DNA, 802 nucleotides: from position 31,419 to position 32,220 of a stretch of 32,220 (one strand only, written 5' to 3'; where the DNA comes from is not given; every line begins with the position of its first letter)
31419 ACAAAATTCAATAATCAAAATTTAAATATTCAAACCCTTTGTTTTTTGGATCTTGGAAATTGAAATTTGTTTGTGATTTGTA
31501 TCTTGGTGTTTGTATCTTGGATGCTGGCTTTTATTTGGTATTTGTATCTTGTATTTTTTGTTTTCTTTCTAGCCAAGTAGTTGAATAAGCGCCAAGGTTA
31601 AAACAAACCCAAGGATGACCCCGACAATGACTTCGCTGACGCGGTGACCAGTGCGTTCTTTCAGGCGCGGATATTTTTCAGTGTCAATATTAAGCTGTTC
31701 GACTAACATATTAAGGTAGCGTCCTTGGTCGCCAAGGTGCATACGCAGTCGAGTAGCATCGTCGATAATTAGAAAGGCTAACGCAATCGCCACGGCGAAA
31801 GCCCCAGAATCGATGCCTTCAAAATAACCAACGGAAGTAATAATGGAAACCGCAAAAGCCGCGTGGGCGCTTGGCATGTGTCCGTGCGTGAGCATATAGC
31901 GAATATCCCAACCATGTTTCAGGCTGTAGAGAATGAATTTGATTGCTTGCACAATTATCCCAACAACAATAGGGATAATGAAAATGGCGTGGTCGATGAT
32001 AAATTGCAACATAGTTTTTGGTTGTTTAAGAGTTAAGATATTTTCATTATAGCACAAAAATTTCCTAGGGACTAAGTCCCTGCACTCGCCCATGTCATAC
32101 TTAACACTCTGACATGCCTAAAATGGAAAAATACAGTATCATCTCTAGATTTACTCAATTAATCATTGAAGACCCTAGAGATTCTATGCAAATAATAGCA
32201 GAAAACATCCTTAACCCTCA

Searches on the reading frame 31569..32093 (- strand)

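Call 33: search_protein_families(library=pfam, proteins=[window:31569-32093:-], max_evalue=0.001)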
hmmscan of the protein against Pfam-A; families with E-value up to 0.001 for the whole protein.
window:31569-32093:- (174 aa): 1 family
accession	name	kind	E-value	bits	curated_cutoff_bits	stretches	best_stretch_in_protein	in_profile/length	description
PF02681.20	DUF212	-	7.2e-31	107.5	26.5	1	35-164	3-125/126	Divergent PAP2 family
